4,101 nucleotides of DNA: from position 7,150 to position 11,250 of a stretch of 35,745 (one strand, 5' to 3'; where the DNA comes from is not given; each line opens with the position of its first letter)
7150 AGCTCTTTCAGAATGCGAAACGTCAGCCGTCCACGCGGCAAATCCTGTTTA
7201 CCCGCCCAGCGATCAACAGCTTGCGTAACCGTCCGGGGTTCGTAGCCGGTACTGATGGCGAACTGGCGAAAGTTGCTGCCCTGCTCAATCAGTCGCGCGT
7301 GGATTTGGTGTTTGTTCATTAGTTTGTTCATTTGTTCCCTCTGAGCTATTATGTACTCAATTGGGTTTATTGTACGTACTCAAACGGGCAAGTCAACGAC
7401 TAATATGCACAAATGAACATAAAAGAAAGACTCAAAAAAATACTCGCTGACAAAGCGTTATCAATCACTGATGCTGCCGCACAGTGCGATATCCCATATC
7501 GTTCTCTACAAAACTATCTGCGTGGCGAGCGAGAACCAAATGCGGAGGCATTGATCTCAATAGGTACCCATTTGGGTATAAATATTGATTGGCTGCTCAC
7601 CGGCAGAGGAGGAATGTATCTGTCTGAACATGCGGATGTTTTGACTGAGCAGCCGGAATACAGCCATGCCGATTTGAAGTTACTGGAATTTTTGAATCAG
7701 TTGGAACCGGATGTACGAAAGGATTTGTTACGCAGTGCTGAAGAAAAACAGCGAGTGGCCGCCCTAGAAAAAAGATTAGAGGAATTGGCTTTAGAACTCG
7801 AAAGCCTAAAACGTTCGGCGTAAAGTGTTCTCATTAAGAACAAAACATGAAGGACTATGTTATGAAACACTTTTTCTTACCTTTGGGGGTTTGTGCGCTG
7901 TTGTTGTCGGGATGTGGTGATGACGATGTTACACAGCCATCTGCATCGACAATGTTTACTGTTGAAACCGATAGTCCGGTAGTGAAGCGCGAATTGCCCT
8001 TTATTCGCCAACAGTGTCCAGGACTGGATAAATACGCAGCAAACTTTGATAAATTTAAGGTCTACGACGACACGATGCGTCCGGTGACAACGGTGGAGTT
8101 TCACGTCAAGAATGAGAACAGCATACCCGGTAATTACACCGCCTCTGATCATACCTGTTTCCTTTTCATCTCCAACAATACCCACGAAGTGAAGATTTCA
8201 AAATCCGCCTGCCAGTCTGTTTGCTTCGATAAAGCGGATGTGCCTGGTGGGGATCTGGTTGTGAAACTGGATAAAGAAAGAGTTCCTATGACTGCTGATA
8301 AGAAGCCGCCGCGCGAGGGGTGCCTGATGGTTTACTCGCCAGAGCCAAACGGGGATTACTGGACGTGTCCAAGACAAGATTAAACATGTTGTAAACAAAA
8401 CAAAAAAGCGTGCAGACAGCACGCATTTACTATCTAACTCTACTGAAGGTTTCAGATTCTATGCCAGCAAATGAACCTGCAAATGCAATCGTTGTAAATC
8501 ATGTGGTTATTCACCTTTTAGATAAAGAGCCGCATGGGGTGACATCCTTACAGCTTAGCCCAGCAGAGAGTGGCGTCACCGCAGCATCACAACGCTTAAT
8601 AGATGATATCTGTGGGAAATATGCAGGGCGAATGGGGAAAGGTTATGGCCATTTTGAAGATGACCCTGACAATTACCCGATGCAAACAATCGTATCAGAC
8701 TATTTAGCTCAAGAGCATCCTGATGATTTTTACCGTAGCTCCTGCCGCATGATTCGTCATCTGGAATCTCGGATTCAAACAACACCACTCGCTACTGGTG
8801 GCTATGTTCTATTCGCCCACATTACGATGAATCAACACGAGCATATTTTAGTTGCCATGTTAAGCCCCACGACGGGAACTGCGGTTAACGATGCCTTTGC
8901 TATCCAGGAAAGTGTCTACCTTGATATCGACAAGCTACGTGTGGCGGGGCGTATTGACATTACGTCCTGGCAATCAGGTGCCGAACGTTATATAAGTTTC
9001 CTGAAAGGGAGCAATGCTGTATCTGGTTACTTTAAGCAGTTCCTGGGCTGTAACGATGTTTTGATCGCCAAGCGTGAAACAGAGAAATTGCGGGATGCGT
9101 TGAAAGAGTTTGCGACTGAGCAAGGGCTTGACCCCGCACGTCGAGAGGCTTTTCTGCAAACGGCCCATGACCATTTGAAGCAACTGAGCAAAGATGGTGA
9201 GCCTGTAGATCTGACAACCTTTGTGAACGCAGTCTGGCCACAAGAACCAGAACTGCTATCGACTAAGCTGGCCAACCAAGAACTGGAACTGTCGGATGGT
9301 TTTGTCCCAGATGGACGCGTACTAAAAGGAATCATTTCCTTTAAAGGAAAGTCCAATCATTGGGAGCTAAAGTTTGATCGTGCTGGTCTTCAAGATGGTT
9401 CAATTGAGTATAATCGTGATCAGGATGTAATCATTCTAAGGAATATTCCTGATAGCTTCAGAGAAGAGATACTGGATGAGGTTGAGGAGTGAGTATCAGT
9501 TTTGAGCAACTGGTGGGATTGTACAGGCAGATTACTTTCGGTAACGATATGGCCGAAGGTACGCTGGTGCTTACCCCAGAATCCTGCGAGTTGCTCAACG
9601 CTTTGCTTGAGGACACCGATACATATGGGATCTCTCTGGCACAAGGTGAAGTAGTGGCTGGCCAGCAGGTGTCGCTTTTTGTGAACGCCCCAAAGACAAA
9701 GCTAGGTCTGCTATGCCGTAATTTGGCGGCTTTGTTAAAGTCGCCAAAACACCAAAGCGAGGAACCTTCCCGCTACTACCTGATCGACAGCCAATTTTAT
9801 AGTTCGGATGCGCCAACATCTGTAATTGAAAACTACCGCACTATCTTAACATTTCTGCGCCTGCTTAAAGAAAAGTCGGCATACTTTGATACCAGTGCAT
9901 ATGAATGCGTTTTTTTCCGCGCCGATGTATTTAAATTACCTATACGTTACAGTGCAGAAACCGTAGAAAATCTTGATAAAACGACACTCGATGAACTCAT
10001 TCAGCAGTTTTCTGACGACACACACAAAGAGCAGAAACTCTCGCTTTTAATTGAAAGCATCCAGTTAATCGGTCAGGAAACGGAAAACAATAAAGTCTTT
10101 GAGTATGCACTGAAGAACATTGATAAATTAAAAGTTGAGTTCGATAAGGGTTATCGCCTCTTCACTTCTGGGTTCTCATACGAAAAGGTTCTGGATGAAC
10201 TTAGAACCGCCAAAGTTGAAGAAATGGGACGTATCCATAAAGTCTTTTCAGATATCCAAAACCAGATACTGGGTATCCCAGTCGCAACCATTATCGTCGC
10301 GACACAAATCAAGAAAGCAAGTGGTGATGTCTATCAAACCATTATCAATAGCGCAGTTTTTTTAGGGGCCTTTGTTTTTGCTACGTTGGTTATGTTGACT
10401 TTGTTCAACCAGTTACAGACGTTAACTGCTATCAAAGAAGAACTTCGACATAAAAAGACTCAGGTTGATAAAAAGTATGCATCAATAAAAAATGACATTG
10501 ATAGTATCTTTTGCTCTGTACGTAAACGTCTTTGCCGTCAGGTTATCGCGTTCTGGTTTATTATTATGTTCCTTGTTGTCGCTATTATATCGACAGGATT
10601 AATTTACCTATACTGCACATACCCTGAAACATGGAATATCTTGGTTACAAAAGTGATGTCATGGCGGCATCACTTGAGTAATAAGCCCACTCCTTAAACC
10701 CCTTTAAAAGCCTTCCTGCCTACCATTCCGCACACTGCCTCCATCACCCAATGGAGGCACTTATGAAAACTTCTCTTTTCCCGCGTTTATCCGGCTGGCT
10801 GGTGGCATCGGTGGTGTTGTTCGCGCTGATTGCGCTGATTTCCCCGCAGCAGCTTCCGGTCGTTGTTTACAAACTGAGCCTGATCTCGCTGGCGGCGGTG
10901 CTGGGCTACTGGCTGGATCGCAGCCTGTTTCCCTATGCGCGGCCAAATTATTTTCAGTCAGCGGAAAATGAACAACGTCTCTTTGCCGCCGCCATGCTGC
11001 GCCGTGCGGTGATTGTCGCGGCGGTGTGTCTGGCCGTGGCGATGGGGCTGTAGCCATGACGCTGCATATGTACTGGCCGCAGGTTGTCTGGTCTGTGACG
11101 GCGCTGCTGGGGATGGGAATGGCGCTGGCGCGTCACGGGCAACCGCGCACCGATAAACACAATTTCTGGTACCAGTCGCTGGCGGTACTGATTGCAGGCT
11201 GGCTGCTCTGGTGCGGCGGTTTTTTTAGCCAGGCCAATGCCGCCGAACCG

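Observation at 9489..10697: Coupled partner protein with two C-terminal transmembrane helices and no recognisable catalytic motif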

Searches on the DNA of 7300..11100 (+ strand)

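Call 7: search_dna_similar(query=window:7300-11100:+, collection=ecoli_genomes, mode=near, max_rows=15)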
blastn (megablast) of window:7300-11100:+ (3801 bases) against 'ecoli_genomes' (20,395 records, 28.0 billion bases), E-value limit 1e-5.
Records with a match: 2; places in all: 2; records where one place covers at least 80% of the query: 2.
Genomes with a match: 2 of 5426; with a place that covers at least 80% of the query: 2. Places per genome that has any: lowest 1, median 1, highest 1. On chromosomes: 2 places; on plasmids: 0.
Best place of each record, by identity: 90-95% 2.
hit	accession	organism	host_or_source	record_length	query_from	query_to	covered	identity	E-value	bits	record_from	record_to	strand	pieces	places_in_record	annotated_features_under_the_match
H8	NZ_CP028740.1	Escherichia coli strain A35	Rattus lutreola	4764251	551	3801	86%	94.3%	0e+0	4966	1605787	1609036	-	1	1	hypothetical protein (x2) | nucleoid-associated protein | putative holin | transglycosylase SLT domain-containing protein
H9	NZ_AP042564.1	Escherichia coli strain OkiPb01694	bovine feces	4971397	551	3801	86%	94.3%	0e+0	4966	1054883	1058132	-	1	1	hypothetical protein (x2) | nucleoid-associated protein | putative holin | transglycosylase SLT domain-containing protein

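Call 8: get_annotated_region(hit=H8, flank=9000)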
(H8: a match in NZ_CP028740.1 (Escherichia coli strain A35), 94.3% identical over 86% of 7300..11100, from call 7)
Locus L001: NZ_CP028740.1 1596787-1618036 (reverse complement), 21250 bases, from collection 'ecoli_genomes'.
description: Escherichia coli strain A35 chromosome, complete genome
organism: Escherichia coli strain A35 (NCBI taxid 562)
replicon: chromosome; assembly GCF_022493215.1
host: Rattus lutreola; source: feces; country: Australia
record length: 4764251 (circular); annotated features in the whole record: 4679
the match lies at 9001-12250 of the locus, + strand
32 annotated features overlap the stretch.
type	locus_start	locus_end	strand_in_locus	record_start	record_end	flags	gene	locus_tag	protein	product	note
CDS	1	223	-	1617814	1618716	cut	rimK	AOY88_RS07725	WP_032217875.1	30S ribosomal protein S6--L-glutamate ligase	-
CDS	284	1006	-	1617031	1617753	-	nfsA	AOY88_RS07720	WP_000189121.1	nitroreductase NfsA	-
CDS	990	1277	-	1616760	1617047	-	ybjC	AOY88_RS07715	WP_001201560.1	DUF1418 family protein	-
CDS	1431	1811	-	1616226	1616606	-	-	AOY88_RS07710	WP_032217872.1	Mor transcription activator family protein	-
CDS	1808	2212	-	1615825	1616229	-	-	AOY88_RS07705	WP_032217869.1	gp16 family protein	-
CDS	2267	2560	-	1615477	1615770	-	-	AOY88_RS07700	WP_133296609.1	hypothetical protein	-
CDS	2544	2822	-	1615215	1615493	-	-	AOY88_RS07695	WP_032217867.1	nucleoside triphosphate pyrophosphohydrolase family protein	-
CDS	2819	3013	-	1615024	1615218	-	-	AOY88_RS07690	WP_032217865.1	hypothetical protein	-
CDS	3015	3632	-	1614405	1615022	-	-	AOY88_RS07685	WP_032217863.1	DUF3164 family protein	-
CDS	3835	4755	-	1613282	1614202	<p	-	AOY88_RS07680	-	ExeA family protein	frameshifted; incomplete; partial in the middle of a contig; missing N-terminus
CDS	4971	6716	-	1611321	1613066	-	-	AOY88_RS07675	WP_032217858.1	DDE-type integrase/transposase/recombinase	-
CDS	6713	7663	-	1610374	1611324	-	-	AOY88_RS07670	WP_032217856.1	phage protein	-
CDS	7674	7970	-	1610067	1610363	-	-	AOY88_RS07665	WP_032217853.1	MarR family transcriptional regulator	-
CDS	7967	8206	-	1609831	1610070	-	-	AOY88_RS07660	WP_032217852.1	hypothetical protein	-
CDS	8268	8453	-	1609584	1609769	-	-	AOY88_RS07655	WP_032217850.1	DNA-binding protein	-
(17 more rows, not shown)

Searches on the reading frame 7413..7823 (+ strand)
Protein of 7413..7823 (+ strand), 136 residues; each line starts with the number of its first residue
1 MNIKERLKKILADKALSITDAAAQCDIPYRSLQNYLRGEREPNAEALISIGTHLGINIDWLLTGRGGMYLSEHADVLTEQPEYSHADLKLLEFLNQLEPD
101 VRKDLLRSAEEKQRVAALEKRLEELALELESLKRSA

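Call 3: search_protein_families(library=pfam, proteins=[window:7413-7823:+], max_evalue=1)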
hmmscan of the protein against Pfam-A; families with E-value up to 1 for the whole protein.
window:7413-7823:+ (136 aa): 7 families
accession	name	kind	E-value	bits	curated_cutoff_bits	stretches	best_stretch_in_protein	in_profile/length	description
PF01381.28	HTH_3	-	4.7e-08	33.4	23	1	7-61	1-55/55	Helix-turn-helix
PF12844.13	HTH_19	-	4.2e-05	23.8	30.2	1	5-66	2-63/64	Helix-turn-helix domain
PF07022.19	Phage_CI_repr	-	0.00015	22.4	22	1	22-69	19-65/65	Bacteriophage CI repressor helix-turn-helix domain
PF13443.12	HTH_26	-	0.0014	19.3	22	1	6-59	1-55/63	Cro/C1-type HTH DNA-binding domain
PF05225.22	HTH_psq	-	0.017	15.3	20.4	1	14-38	15-39/45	helix-turn-helix, Psq domain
PF13384.12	HTH_23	-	0.12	12.7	24.6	1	12-37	14-39/50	Homeodomain-like domain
PF24151.2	ArlX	-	0.17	11.8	28.7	0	89-133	64-109/229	ArlX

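Call 4: search_protein_families(library=padloc, proteins=[window:7413-7823:+], max_evalue=1)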
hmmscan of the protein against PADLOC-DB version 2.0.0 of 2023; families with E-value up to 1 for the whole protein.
window:7413-7823:+ (136 aa): 6 families
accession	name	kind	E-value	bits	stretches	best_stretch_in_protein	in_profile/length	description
PDLC02926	HTH_VI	-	3.2e-05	22.1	1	2-62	1-61/92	-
PDLC03951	RmrA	-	0.0031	14.6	1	5-63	11-69/400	-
PDLC03952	RmrA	-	0.0031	14.4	1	3-63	23-83/395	-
PDLC03954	RmrA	-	0.0038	14.2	1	5-66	13-74/380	-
PDLC04142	capH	-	0.004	16.2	1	3-62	7-66/103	capH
PDLC01033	CARF_RelE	-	0.026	11.9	1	54-125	174-238/294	CARF+RelE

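Call 5: search_protein_families(library=phrogs, proteins=[window:7413-7823:+], max_evalue=1)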
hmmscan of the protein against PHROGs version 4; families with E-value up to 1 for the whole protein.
window:7413-7823:+ (136 aa): 19 families
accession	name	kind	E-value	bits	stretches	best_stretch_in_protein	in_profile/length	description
phrog_4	-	transcription regulation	1.6e-13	51.5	1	1-82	135-205/400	transcriptional repressor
phrog_8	-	transcription regulation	2.6e-13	51.1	1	2-107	161-254/346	transcriptional regulator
phrog_3037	-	transcription regulation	1.7e-11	45.3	1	3-107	18-121/189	transcriptional repressor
phrog_2328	-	transcription regulation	4.9e-10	40.3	1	3-66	16-79/128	transcriptional repressor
phrog_2967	-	transcription regulation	2.1e-09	38.3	1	2-113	10-106/225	transcriptional regulator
phrog_3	-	transcription regulation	6.9e-08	33.7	1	1-87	87-173/430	transcriptional repressor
phrog_2439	-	transcription regulation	2.2e-05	24.5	1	5-72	10-76/367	transcriptional regulator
phrog_147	-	transcription regulation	3e-05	25.3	1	1-64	3-69/100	transcriptional regulator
phrog_9710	-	unknown function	5.2e-05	24.3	1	14-73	26-87/95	-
phrog_4836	-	transcription regulation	0.0097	16.5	1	5-67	78-140/194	CII-like regulator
phrog_6378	-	unknown function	0.012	16.7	1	2-82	8-87/131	-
phrog_17822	-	unknown function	0.017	15.4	1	13-82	18-86/267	-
phrog_4583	-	transcription regulation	0.027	15.5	1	5-62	13-70/81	transcriptional repressor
phrog_3557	-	transcription regulation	0.036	15.3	1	5-66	16-76/142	transcriptional regulator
phrog_4268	-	transcription regulation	0.049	14.9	1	5-58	38-89/96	transcriptional repressor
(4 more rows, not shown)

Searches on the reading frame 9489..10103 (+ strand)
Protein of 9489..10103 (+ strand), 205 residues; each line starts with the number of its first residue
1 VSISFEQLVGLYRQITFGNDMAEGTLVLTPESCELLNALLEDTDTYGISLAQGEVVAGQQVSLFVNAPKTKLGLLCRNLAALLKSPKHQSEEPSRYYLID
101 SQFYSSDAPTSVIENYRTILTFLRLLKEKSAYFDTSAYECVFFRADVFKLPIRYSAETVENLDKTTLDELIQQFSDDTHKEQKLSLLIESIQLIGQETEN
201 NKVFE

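Call 68: predict_structure(alignment_id=A2)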
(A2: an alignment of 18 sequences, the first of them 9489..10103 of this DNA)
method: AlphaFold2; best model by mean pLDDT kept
length: 205 residues; sequences in the alignment: 18
mean_pLDDT: 94.2   pTM: 0.87
mean pLDDT of the five models: 94.2, 94.0, 93.7, 93.2, 93.0
residues with pLDDT >= 90: 181; 70-90: 23; 50-70: 1; < 50: 0
segments of 3 or more residues with pLDDT < 50: none
pLDDT, mean of each block of 10 residues (from residue 1): 91 94 95 94 95 95 95 96 97 97 96 98 95 96 90 97 96 88 91 89 91
secondary structure, 60 per line:
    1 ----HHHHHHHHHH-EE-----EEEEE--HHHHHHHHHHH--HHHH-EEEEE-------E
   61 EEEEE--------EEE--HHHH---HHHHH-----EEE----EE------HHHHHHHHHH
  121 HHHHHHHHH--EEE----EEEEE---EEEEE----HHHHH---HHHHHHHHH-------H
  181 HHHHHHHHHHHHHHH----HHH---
elements in order: H5-14 E23-27 H30-40 H43-46 E48-52 E60-65 E74-76 H79-82 H86-90 E96-98 H111-129 E132-134 E139-143 E147-151 H156-160 H164-172 H180-195
